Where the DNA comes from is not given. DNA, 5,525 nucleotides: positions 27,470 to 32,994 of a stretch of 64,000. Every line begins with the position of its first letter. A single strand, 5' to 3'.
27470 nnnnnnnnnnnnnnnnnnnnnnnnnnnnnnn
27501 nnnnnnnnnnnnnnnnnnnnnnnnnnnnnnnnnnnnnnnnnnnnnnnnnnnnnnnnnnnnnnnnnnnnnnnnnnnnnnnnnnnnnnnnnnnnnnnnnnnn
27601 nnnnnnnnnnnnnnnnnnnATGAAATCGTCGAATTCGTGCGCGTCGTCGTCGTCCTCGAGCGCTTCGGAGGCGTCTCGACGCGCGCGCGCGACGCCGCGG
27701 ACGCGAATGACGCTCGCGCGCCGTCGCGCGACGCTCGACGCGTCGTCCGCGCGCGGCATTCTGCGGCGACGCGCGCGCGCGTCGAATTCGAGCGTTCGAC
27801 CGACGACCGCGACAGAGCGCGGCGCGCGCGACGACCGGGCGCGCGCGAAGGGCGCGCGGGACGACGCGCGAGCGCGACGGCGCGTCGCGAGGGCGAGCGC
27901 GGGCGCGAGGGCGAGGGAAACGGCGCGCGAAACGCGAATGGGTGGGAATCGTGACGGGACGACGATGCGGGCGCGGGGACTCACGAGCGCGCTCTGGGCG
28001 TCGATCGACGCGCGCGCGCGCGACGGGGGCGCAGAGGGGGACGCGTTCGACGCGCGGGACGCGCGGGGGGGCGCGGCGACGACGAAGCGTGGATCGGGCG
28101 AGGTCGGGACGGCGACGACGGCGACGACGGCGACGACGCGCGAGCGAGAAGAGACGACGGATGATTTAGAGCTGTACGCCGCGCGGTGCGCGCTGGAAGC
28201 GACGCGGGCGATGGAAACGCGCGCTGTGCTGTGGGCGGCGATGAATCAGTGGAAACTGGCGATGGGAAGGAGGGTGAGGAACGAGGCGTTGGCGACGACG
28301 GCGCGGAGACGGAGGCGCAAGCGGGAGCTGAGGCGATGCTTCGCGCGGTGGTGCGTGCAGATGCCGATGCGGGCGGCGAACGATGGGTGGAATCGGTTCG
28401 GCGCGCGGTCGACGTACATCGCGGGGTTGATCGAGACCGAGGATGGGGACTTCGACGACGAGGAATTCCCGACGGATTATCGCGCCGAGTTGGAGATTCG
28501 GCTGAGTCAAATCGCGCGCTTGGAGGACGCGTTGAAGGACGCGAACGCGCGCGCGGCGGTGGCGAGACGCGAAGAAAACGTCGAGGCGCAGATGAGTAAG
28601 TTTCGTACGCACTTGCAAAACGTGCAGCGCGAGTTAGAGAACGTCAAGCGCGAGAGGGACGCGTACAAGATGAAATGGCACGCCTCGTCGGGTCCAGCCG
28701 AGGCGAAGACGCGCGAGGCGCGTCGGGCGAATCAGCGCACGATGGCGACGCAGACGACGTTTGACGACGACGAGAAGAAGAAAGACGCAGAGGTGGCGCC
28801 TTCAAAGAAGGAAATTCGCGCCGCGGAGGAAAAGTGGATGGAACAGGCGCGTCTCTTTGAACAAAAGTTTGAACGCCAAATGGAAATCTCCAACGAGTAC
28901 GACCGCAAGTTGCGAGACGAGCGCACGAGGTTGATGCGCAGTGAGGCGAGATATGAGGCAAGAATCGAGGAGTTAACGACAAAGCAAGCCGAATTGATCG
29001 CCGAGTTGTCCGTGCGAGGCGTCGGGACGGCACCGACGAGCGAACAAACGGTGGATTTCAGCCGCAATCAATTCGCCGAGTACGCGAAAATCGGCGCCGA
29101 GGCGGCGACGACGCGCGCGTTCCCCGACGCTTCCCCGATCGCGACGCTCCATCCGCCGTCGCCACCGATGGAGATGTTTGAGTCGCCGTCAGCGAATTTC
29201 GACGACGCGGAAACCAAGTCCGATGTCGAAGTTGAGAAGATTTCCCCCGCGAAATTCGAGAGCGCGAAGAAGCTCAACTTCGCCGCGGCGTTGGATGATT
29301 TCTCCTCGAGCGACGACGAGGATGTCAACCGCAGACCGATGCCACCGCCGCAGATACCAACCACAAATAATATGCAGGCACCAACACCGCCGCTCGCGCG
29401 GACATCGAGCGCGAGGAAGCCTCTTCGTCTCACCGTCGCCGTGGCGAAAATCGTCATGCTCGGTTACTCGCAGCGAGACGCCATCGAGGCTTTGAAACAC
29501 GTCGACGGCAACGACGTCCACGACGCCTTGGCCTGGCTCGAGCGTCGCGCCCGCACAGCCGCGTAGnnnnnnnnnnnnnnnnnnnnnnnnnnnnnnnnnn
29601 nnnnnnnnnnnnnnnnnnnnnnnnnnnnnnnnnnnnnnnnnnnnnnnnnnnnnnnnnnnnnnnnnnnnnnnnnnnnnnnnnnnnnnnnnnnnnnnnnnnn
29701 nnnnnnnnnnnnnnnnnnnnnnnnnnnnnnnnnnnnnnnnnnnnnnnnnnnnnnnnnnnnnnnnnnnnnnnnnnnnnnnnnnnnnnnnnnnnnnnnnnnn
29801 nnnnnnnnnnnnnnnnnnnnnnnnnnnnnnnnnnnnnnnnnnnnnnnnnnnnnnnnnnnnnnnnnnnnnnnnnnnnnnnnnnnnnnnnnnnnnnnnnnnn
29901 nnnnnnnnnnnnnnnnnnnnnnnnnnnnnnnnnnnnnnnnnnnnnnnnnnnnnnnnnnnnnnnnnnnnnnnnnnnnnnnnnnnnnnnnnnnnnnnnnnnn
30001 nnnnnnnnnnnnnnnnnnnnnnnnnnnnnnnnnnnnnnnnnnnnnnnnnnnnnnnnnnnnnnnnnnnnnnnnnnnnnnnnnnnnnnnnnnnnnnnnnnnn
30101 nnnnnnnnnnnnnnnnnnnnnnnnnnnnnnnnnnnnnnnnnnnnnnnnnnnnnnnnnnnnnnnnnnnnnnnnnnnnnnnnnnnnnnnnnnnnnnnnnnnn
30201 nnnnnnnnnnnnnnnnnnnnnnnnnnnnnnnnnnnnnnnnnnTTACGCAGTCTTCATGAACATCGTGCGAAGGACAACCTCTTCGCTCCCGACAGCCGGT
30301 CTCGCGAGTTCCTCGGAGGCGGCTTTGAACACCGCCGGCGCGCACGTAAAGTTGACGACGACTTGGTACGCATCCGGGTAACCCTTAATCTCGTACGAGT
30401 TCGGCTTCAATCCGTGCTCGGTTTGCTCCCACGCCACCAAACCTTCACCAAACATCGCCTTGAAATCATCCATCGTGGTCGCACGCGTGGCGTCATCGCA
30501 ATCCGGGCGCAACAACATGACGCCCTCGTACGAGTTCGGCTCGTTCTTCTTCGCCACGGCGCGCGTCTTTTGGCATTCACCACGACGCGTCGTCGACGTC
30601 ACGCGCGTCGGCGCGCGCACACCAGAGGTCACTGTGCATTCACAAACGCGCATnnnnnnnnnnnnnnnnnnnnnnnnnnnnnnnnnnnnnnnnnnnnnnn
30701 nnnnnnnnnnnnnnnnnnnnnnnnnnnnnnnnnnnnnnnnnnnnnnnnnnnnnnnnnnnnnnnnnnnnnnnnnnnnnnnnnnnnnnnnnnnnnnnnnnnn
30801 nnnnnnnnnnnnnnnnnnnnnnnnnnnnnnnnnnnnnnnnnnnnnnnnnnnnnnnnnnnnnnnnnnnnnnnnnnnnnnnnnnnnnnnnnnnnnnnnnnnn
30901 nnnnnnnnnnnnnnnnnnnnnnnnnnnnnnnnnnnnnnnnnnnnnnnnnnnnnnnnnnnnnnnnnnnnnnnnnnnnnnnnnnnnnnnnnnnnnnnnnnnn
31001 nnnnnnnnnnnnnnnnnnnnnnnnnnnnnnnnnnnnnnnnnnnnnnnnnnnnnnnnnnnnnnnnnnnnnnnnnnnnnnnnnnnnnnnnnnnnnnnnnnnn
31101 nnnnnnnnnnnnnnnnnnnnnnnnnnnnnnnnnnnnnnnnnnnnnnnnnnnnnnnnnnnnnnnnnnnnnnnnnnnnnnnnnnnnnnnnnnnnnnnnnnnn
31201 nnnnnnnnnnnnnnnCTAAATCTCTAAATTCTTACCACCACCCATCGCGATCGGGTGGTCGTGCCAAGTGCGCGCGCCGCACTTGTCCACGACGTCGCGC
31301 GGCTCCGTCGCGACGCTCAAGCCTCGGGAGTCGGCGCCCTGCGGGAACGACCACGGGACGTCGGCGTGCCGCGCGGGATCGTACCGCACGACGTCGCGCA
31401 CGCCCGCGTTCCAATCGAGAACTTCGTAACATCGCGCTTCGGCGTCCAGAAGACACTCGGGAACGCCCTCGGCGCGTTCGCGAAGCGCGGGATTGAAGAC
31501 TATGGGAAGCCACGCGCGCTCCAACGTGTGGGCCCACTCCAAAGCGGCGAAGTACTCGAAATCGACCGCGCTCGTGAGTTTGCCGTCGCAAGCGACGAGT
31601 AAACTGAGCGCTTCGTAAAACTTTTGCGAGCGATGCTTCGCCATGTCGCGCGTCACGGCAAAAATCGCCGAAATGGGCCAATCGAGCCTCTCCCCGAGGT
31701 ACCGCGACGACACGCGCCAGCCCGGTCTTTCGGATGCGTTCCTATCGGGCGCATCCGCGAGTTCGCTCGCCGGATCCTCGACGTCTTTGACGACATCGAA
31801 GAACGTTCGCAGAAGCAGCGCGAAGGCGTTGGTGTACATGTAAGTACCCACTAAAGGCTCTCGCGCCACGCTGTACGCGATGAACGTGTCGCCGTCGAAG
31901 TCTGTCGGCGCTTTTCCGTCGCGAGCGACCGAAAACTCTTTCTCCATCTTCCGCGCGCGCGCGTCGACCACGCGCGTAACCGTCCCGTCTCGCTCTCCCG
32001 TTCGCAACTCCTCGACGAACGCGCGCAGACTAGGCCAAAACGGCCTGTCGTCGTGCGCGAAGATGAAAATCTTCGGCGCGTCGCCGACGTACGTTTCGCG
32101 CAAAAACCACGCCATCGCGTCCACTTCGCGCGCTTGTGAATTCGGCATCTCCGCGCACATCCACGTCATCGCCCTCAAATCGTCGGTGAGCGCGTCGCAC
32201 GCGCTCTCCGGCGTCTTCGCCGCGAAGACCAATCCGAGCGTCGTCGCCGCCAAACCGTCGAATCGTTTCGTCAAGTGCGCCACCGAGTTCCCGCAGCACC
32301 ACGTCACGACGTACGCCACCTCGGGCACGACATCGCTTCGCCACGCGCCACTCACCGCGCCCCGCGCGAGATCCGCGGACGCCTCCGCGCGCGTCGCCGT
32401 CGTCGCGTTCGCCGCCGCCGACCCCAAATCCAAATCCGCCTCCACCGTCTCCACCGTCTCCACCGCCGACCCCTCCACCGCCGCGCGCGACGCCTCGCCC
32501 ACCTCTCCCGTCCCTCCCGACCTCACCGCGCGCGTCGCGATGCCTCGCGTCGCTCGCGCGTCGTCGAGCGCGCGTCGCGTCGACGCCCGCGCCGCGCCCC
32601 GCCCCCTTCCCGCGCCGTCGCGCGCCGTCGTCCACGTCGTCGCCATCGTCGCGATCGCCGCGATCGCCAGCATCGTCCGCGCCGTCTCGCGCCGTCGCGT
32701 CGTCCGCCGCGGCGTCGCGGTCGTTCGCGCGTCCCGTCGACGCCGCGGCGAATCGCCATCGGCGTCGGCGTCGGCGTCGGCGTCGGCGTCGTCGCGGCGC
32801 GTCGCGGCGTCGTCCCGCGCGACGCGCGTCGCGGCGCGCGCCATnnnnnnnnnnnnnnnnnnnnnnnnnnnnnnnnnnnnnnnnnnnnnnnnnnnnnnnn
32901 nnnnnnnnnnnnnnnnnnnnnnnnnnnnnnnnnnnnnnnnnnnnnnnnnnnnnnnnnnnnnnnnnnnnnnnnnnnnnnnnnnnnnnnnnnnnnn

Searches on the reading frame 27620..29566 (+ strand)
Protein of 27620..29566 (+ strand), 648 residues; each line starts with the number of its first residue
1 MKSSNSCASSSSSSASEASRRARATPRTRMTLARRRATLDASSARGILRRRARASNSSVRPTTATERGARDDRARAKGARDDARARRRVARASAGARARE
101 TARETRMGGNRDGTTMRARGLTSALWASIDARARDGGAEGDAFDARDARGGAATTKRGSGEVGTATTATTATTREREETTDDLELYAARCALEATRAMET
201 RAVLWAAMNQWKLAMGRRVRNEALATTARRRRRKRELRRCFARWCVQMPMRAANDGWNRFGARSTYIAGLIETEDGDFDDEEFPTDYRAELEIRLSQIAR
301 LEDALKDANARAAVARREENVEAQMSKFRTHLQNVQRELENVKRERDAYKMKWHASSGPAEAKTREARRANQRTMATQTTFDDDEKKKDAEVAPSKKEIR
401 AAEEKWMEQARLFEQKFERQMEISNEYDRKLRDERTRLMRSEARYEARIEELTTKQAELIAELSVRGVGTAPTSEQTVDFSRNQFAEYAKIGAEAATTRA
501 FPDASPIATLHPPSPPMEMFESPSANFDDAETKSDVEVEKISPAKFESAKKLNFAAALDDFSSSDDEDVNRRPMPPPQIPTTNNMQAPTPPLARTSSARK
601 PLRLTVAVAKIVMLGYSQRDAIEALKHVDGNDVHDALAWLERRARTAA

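Call 27: search_protein_families(library=pfam, proteins=[window:27620-29566:+], max_evalue=0.01)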
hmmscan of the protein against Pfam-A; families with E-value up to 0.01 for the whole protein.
window:27620-29566:+ (648 aa): 1 family
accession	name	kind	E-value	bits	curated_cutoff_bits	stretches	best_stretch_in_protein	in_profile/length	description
PF22562.2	UBA_7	-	0.00064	20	27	1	607-642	4-39/48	UBA-like domain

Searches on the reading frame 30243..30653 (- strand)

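Call 27: search_protein_families(library=pfam, proteins=[window:30243-30653:-], max_evalue=0.01)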
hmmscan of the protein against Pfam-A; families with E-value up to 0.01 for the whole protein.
window:30243-30653:- (136 aa): 1 family
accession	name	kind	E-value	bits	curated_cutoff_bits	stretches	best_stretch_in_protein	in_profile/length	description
PF01250.22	Ribosomal_S6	-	3.9e-10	40.2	27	1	42-134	2-90/90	Ribosomal protein S6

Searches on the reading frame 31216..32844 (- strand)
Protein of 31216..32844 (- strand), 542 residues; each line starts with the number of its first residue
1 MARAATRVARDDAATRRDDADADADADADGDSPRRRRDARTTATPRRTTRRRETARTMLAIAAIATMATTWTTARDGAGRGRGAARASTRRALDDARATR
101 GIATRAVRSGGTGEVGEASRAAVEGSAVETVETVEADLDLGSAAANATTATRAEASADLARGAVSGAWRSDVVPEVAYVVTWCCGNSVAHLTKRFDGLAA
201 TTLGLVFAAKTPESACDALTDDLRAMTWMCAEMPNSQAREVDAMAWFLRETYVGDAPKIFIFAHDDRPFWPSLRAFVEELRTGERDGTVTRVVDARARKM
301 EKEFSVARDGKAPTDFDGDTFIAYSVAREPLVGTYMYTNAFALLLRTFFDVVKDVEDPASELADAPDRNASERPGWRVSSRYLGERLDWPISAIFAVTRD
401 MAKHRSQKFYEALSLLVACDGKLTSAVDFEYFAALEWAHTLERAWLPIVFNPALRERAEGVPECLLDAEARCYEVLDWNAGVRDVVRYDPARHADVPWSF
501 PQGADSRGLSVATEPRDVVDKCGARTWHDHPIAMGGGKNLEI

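Call 26: find_encoding_contigs(protein=window:31216-32844:-, flank=8000, max_places=6)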
Protein window:31216-32844:- (542 aa): no gene with exactly this product is on record in the collection.

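Call 27: search_protein_families(library=pfam, proteins=[window:31216-32844:-], max_evalue=0.01)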
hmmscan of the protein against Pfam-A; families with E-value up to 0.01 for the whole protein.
window:31216-32844:- (542 aa): 0 families

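Call 28: find_homologous_proteins(query=window:31216-32844:-, max_evalue=0.00001)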
Query window:31216-32844:- (542 aa): 15 proteins with E <= 0.00001 among 8000 candidates.
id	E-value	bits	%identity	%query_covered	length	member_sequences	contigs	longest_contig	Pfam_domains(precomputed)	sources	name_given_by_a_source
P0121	0.0e+0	1184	99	100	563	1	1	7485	-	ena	-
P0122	0.0e+0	1183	99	100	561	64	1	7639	-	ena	-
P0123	0.0e+0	1182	99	100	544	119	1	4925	-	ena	-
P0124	0.0e+0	1178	99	100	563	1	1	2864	-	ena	-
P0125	0.0e+0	1168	98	100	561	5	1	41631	-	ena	-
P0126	0.0e+0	1164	98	100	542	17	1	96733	-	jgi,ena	-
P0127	9.0e-260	881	78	92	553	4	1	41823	-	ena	-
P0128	7.2e-110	386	47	89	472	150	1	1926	PF11913.14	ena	-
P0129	1.1e-109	386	45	89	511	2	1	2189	PF11913.14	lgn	-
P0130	1.7e-109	385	47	81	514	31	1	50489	-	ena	-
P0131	2.1e-108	381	45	89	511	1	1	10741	PF11913.14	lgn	-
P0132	3.0e-108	381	45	89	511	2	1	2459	PF11913.14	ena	-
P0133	1.7e-102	362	49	67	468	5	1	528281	-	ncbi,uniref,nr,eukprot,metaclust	ncbi:unnamed product [Ostreococcus tauri]|uniref:Unnamed product n=1 Tax=Ostreococcus tauri TaxID=70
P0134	2.8e-90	322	44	74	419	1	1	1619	-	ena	-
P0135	9.1e-76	274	38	78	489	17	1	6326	PF11913.14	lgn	-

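Call 29: find_encoding_contigs(protein=P0126, flank=6000, max_places=6)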
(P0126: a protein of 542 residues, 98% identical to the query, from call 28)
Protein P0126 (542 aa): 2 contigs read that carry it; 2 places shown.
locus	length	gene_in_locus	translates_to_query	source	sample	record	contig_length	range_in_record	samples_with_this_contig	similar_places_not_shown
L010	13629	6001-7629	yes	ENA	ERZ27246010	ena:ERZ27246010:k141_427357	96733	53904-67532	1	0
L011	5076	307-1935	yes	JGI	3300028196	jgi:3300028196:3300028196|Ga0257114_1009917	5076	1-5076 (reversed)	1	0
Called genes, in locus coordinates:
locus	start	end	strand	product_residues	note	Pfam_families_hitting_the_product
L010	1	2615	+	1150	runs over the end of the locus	-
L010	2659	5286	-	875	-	PF00004:AAA, PF17862:AAA_lid_3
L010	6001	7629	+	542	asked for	-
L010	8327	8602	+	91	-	PF01250:Ribosomal_S6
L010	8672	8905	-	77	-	PF00240:ubiquitin, PF11976:Rad60-SLD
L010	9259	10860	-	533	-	-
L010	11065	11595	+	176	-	-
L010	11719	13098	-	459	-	PF22241:PSMD12-CSN4_N, PF01399:PCI, PF18098:RPN5_C (weak)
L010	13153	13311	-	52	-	-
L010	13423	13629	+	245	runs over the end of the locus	PF00583:Acetyltransf_1, PF13508:Acetyltransf_7 (weak), PF08445:FR47 (faint)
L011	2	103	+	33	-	?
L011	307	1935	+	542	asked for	-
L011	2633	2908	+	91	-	PF01250:Ribosomal_S6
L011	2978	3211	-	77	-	PF00240:ubiquitin, PF11976:Rad60-SLD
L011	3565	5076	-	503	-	?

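Call 30: find_encoding_contigs(protein=P0125, flank=6000, max_places=6)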
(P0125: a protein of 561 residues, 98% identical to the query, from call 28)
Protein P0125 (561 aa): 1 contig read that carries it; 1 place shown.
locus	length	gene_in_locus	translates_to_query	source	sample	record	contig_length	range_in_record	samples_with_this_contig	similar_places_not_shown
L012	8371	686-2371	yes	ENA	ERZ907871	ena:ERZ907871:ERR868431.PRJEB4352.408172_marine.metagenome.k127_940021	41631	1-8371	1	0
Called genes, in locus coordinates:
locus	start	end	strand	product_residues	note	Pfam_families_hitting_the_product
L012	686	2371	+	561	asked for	-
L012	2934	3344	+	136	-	PF01250:Ribosomal_S6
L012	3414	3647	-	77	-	PF00240:ubiquitin, PF11976:Rad60-SLD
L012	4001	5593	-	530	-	-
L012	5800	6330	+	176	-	-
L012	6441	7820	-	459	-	PF22241:PSMD12-CSN4_N, PF01399:PCI, PF18098:RPN5_C (weak)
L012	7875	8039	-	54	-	-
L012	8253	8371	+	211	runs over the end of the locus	PF00583:Acetyltransf_1, PF13508:Acetyltransf_7 (weak), PF08445:FR47 (faint)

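Call 31: find_encoding_contigs(protein=P0127, flank=6000, max_places=6)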
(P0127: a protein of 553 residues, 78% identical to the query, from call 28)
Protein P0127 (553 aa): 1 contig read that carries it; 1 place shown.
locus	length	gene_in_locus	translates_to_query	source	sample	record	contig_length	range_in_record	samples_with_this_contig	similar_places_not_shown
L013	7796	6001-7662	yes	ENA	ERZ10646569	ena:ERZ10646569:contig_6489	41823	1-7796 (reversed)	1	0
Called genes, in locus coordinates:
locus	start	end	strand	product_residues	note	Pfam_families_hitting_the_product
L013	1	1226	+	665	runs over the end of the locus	-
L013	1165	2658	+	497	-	-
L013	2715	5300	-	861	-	PF00004:AAA, PF17862:AAA_lid_3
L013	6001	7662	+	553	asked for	-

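Call 47: find_encoding_contigs(protein=P0122, flank=6000, max_places=6)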
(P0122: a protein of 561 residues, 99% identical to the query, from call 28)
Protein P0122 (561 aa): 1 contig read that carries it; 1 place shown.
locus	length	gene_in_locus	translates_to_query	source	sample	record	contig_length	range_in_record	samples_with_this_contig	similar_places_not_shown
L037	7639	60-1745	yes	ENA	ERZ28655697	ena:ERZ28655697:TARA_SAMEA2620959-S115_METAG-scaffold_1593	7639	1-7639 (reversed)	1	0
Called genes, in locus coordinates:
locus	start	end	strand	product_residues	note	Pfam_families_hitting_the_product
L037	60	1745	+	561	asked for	-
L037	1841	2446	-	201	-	-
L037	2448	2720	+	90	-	PF01250:Ribosomal_S6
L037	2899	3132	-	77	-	PF00240:ubiquitin, PF11976:Rad60-SLD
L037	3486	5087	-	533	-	-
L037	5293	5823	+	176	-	-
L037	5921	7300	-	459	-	PF22241:PSMD12-CSN4_N, PF01399:PCI, PF18098:RPN5_C (weak)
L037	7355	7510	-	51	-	-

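Call 48: find_encoding_contigs(protein=P0121, flank=6000, max_places=6)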
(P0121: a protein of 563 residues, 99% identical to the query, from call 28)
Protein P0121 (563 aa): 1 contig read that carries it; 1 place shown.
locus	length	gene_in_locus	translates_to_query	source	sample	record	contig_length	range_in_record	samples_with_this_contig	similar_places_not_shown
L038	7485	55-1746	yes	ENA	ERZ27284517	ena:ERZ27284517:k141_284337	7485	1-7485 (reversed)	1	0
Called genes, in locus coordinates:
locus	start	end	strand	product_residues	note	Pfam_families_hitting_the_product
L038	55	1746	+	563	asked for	-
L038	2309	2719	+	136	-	PF01250:Ribosomal_S6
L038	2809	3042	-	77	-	PF00240:ubiquitin, PF11976:Rad60-SLD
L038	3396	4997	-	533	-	-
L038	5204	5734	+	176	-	-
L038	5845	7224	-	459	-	PF22241:PSMD12-CSN4_N, PF01399:PCI, PF18098:RPN5_C (weak)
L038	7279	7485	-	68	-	?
